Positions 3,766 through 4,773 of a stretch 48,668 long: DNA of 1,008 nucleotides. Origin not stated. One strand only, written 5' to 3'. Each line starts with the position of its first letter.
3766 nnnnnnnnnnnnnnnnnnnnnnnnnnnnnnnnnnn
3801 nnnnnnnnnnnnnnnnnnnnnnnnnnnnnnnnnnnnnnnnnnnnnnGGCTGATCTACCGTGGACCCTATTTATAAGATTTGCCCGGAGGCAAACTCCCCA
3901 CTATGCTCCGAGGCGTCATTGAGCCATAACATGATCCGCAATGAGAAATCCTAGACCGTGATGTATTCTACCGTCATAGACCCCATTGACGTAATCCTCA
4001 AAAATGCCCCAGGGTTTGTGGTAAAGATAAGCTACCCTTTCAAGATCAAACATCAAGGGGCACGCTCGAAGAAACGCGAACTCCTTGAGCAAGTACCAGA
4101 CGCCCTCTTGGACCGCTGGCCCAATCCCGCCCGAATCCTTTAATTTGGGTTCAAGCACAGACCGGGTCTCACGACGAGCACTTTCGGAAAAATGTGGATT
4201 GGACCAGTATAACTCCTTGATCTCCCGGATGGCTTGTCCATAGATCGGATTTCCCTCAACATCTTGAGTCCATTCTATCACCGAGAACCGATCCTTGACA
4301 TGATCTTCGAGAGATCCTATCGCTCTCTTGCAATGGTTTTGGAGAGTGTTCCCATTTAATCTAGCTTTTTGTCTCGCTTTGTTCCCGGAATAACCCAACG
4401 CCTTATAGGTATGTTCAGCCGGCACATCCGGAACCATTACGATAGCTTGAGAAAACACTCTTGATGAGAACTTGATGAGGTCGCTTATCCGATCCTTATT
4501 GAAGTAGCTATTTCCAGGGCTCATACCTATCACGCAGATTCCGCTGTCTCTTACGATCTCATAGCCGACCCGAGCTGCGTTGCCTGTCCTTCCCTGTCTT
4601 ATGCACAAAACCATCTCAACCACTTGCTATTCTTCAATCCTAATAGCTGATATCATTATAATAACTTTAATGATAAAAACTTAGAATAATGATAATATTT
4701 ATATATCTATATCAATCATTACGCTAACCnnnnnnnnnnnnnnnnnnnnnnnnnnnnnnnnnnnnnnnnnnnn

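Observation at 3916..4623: Cyclodipeptide synthase (CDPS) homologue in an archaeal genome context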

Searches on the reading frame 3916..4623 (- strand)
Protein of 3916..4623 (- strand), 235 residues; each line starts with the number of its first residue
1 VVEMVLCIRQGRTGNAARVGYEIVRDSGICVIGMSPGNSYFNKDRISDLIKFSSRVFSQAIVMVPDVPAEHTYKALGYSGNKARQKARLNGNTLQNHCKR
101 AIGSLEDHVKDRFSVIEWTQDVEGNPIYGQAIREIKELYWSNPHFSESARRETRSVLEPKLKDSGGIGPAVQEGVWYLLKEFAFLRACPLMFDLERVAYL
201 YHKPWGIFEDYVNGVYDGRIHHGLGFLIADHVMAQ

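Call 3: search_protein_families(library=pfam, proteins=[window:3916-4623:-], max_evalue=1)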
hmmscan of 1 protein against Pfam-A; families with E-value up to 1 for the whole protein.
window:3916-4623:- (235 aa): 1 family
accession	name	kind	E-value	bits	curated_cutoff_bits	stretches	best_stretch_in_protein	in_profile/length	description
PF16715.11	CDPS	-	3.2e-31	109.2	27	1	25-227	15-216/220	Cyclodipeptide synthase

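Call 4: search_protein_families(library=ncbifam, proteins=[window:3916-4623:-], max_evalue=1)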
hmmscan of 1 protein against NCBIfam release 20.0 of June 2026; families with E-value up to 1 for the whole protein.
window:3916-4623:- (235 aa): 2 families
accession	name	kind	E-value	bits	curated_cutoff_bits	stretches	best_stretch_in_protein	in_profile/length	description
TIGR04539.1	tRNA_cyclodipep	subfamily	4.2e-37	127.8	45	1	28-228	18-217/220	tRNA-dependent cyclodipeptide synthase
NF052540.1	CydityrSynMycb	equivalog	5.5e-16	58.9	300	1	25-165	17-155/223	cyclodityrosine synthase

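Call 5: search_solved_structures(query=window:3916-4623:-, max_evalue=10, show_alignments=5)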
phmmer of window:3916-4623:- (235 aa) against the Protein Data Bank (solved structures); distinct sequences matched with E-value up to 10: 8.
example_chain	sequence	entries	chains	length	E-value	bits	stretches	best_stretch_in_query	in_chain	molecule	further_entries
3oqh_A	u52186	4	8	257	7.9e-11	45.1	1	22-229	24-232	Putative uncharacterized protein yvmC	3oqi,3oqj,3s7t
6ez3_A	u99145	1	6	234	1.8e-10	43.9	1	30-229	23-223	Cyclo(L-leucyl-L-leucyl) synthase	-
6ztu_A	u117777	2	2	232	1.3e-09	41.1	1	24-229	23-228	Cyclodipeptide synthase, BtCDPS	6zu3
7azu_A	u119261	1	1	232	2.5e-09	40.2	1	24-229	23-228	Cyclodipeptide synthase, BtCDPS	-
3oqv_A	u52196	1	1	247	5.2e-09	39.1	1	24-203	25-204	AlbC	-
4q24_A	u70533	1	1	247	2.6e-08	36.9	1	24-203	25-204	Cyclo(L-leucyl-L-phenylalanyl) synthase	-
2x9q_A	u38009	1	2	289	2.9e-07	33.4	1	28-95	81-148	CYCLODIPEPTIDE SYNTHETASE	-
9j61_A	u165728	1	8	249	0.027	17.1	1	23-155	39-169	Cyclodipeptide synthase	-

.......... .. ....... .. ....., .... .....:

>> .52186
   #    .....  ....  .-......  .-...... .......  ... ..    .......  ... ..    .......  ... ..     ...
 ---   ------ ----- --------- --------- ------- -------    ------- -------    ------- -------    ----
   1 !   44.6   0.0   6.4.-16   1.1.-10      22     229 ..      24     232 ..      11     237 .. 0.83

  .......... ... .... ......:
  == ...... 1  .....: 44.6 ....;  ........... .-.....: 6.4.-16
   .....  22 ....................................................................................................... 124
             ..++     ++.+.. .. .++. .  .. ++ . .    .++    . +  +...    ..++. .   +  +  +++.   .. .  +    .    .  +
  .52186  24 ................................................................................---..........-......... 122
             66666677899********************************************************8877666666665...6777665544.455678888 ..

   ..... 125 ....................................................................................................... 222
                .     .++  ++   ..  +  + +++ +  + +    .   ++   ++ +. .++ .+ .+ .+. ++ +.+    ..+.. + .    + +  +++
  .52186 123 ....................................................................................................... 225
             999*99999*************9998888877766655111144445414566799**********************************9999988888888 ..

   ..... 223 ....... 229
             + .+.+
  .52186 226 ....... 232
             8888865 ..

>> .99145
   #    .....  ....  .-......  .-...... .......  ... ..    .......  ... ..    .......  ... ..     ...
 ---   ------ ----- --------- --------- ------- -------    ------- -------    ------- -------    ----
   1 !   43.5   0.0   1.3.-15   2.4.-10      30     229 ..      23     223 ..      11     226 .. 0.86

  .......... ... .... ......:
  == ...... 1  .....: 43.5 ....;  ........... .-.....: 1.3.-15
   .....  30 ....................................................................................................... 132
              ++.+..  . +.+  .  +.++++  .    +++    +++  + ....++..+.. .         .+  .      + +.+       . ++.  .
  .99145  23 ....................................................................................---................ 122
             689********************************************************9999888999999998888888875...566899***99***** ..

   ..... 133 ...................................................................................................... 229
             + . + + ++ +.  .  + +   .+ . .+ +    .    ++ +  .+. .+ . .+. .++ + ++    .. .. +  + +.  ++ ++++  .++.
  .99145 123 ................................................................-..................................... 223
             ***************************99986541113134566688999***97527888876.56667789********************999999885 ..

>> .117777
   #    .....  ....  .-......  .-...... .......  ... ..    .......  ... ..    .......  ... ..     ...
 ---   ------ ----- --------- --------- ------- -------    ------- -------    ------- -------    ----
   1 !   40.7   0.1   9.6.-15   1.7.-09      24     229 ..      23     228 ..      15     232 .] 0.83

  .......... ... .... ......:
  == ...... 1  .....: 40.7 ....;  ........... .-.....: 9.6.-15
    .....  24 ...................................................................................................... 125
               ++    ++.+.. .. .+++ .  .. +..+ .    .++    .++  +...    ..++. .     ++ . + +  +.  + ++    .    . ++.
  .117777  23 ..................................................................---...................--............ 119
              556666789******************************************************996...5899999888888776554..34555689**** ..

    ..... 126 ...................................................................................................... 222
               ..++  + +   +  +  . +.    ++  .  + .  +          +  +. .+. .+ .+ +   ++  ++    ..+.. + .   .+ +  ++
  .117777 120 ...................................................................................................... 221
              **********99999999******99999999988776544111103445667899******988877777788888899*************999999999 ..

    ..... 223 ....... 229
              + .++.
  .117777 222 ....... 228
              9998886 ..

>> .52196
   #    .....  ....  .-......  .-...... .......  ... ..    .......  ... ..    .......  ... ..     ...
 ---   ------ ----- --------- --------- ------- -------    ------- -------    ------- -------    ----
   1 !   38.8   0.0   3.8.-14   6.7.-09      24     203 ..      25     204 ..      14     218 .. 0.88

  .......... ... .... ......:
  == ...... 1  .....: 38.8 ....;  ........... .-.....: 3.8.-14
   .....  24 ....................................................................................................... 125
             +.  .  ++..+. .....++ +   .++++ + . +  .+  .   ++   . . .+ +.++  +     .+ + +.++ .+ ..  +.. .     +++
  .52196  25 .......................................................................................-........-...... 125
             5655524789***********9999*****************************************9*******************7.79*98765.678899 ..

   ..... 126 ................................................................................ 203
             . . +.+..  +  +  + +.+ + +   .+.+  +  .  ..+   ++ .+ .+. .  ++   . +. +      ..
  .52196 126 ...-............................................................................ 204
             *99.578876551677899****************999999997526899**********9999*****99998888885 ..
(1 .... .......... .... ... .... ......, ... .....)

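Call 11: find_homologous_proteins(query=window:3916-4623:-, max_evalue=0.001)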
Query window:3916-4623:- (235 aa): 46 proteins with E <= 0.001 among 215 candidates.
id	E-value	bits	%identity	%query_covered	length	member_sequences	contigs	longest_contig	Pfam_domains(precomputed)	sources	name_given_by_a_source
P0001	4.9e-155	532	100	98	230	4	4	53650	PF16715.12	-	-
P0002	1.9e-112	393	77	98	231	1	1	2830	PF16715.12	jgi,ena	-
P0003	3.1e-62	228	48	94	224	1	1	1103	PF16715.12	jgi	jgi:cyclo(L-tyrosyl-L-tyrosyl) synthase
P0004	4.2e-61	224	46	95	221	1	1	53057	PF16715.12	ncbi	-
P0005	9.3e-61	223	49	95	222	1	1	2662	PF16715.12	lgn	-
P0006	2.7e-60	222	45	92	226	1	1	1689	PF16715.12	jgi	jgi:cyclo(L-tyrosyl-L-tyrosyl) synthase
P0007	5.9e-60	221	48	95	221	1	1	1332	PF16715.12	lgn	-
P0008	1.3e-59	220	46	95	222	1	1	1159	PF16715.12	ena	-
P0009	2.1e-59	219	47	95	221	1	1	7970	PF16715.12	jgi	jgi:cyclo(L-tyrosyl-L-tyrosyl) synthase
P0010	2.2e-59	219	47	94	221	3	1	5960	PF16715.12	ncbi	-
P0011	2.2e-58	216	44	95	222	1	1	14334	PF16715.12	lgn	-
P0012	7.8e-58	214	46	94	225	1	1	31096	PF16715.12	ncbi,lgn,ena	-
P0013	2.4e-57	212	45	95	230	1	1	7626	PF16715.12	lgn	-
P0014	5.5e-57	211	48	94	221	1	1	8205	PF16715.12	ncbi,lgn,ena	-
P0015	4.1e-56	208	46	95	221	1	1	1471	PF16715.12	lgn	-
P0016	4.7e-56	208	45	92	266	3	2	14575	PF16715.12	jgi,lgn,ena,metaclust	metaclust:\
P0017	1.8e-54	203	45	86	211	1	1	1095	PF16715.12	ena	-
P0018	2.8e-54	202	46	95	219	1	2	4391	PF16715.12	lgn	-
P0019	1.1e-53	200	46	91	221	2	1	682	PF16715.12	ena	-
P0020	1.2e-45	174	41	95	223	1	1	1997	PF16715.12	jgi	jgi:cyclo(L-tyrosyl-L-tyrosyl) synthase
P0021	2.3e-43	166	39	86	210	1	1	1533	PF16715.12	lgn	-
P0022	8.2e-42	161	42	86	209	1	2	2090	PF16715.12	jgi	jgi:cyclo(L-tyrosyl-L-tyrosyl) synthase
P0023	7.6e-41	158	36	90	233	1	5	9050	PF16715.12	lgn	-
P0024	1.4e-39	154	42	86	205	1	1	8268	PF16715.12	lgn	-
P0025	7.6e-39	152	40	86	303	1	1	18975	PF16715.12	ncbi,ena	-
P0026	3.3e-37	146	41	85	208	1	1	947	PF16715.12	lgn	-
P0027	4.6e-37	146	40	84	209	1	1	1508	PF16715.12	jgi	jgi:cyclo(L-tyrosyl-L-tyrosyl) synthase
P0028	6.6e-37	145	43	85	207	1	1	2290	PF16715.12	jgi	jgi:cyclo(L-tyrosyl-L-tyrosyl) synthase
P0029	2.1e-36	144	38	83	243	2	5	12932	PF16715.12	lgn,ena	-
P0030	2.5e-36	143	42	81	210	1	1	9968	PF16715.12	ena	-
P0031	2.6e-36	143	39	84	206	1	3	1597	PF16715.12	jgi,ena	-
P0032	7.2e-36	142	41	84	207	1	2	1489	PF16715.12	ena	-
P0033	1.2e-35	141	38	85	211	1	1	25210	PF16715.12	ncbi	-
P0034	2.7e-35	140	38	83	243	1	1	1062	PF16715.12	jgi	-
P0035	9.5e-33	132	41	81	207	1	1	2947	PF16715.12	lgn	-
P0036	9.8e-33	132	40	86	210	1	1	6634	PF16715.12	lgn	-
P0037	5.3e-32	129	36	86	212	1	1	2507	PF16715.12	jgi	jgi:cyclo(L-tyrosyl-L-tyrosyl) synthase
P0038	9.6e-32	128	39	83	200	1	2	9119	PF16715.12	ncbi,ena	-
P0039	1.3e-31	128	40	85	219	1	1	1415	PF16715.12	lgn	-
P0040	2.9e-31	127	39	85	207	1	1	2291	PF16715.12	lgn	-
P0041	3.9e-31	126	40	84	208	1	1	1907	PF16715.12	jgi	jgi:cyclo(L-tyrosyl-L-tyrosyl) synthase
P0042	1.4e-30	125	37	85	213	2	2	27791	PF16715.12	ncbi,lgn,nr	ncbi:MAG: tRNA-dependent cyclodipeptide synthase [Candidatus Pacebacteria bacterium]|nr:tRNA-depende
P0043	4.0e-30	123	36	86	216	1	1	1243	PF16715.12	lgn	-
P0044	2.3e-29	121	35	85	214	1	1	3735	PF16715.12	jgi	-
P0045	1.4e-28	118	36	89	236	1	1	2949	PF16715.12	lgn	-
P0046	7.2e-27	112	38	75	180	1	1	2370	PF16715.12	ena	-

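Call 14: find_encoding_contigs(protein=P0001, flank=6000, max_places=6)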
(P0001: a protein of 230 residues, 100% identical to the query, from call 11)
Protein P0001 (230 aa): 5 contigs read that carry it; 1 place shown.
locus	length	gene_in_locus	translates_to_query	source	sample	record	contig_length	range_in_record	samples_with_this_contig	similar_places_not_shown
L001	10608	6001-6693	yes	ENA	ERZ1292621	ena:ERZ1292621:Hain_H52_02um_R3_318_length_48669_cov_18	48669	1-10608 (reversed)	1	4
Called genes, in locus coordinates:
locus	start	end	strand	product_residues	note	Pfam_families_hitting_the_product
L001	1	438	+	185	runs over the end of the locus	-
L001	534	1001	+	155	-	-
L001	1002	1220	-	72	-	PF07927:HicA_toxin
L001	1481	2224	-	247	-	PF01978:TrmB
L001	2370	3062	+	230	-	PF00398:RrnaAD (weak), PF13847:Methyltransf_31, PF08241:Methyltransf_11, PF08242:Methyltransf_12, PF13649:Methyltransf_25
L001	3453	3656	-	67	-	-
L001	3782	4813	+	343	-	PF00814:TsaD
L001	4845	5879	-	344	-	PF01047:MarR (weak), PF08279:HTH_11 (faint), PF09339:HTH_IclR (faint), PF12802:MarR_2 (faint), PF13404:HTH_AsnC-type, PF13412:HTH_24, PF13545:HTH_Crp_2 (faint), PF13412:HTH_24 (weak), +2 more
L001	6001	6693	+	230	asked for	PF16715:CDPS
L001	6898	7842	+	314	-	PF00291:PALP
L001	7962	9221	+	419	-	PF07690:MFS_1, PF13347:MFS_2 (weak), PF07690:MFS_1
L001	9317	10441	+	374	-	PF05175:MTS, PF06325:PrmA (weak), PF13847:Methyltransf_31 (weak), PF13649:Methyltransf_25 (weak)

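Call 17: find_related_loci(query=A1, collection=genome_contigs, flank=6000)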
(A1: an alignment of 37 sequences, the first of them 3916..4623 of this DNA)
Query A1 (235 aa) in genome_contigs; peptide patterns used: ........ (x = any residue, [..] = any of these).
78 stretches matched a pattern; 63 encode a relative of the query (tblastn E <= 1e-3); 63 distinct loci.
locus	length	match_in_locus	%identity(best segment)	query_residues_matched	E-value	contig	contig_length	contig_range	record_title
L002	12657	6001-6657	46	6-228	5e-66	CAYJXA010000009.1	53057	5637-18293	MAG TPA_asm: uncultured Methanosarcinales archaeon isolate ERP125453_co1_488 genome assembly, contig: NODE_426_length_53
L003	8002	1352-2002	44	8-228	2e-64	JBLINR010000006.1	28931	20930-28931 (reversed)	MAG: Candidatus Woesearchaeota archaeon isolate 3300053785_201 Ga0535658_0002985, whole genome shotgun sequence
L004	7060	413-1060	45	14-228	3e-61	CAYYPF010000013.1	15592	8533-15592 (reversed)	MAG TPA_asm: Candidatus Micrarchaeota archaeon isolate binchicken_co387_57 genome assembly, contig: NODE_4406_length_155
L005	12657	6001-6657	43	6-228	1e-59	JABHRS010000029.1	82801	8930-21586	MAG: archaeon isolate SI039_bin19 k141_1895558, whole genome shotgun sequence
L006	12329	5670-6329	40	6-230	1e-53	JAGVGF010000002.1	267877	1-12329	MAG: archaeon isolate DeMMO2_15 c_000000008066, whole genome shotgun sequence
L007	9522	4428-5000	44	34-228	2e-50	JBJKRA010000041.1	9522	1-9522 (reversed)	MAG: Candidatus Woesearchaeota archaeon isolate Bin_48 S1Ck127_323223_flag_1_multi_7.0000_len_9522, whole genome shotgun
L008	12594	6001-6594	42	31-228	1e-46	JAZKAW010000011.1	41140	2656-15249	MAG: Patescibacteria group bacterium isolate ADI_H3L2_1_122_18_3-bin049_1 ADIH3L21_B049_1_000000000011, whole genome sho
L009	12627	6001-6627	39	21-231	3e-46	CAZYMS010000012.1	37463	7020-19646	MAG TPA_asm: uncultured Candidatus Saccharibacteria bacterium isolate SRP296810_co1_257 genome assembly, contig: NODE_93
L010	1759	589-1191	41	31-231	2e-46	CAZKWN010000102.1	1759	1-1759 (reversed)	MAG TPA_asm: uncultured Candidatus Saccharibacteria bacterium isolate binchicken_co241_364 genome assembly, contig: NODE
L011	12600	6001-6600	41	31-231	3e-45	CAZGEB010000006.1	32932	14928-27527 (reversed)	MAG TPA_asm: uncultured Candidatus Saccharibacteria bacterium isolate SRP278252_co2_93 genome assembly, contig: NODE_261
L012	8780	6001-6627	42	24-231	5e-45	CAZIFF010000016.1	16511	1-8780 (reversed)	MAG TPA_asm: uncultured Candidatus Saccharibacteria bacterium isolate SRP286056_co1_522 genome assembly, contig: NODE_42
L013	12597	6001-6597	40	31-231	8e-45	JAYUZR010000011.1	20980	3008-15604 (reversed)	MAG: Candidatus Berkelbacteria bacterium isolate GL16_Down_metabinner_2 GL16_Down_metabinner_2_10, whole genome shotgun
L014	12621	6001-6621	37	21-230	2e-44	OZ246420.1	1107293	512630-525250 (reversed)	MAG: uncultured Candidatus Peribacteria bacterium isolate ERP123247_co1_146 genome assembly, chromosome: 1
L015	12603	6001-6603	39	29-230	1e-44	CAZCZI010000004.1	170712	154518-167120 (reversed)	MAG TPA_asm: uncultured Candidatus Obscuribacterales bacterium isolate SRP173033_co1_38 genome assembly, contig: NODE_84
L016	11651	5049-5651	41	31-231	2e-44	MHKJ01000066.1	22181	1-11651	MAG: Candidatus Kerfeldbacteria bacterium RIFOXYC2_FULL_38_9 rifoxyc2_full_scaffold_747, whole genome shotgun sequence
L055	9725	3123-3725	36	31-231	4e-37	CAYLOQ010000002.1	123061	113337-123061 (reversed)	MAG TPA_asm: Candidatus Woesearchaeota archaeon isolate binchicken_co85_6 genome assembly, contig: NODE_48_length_123061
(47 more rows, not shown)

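Call 38: predict_structure(alignment_id=A1)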
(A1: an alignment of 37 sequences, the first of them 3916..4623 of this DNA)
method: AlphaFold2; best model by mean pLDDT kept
length: 235 residues; sequences in the alignment: 37
mean_pLDDT: 97.1   pTM: 0.92
mean pLDDT of the five models: 97.1, 97.1, 96.8, 96.1, 94.4
residues with pLDDT >= 90: 226; 70-90: 9; 50-70: 0; < 50: 0
segments of 3 or more residues with pLDDT < 50: none
pLDDT, mean of each block of 10 residues (from residue 1): 93 97 98 96 98 98 98 97 98 98 98 98 98 99 99 96 89 98 98 98 97 98 98 89
secondary structure, 60 per line:
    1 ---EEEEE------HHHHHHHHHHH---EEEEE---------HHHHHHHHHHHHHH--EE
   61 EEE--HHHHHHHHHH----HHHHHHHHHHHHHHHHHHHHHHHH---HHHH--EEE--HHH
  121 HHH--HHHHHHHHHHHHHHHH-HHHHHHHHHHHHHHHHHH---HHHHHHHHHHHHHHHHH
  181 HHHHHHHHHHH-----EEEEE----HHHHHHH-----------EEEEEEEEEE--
elements in order: E4-8 H15-25 E29-33 H43-56 E59-63 H66-75 H80-103 H107-110 E113-115 H118-123 H126-141 H143-160 H164-191 E197-201 H206-212 E224-233
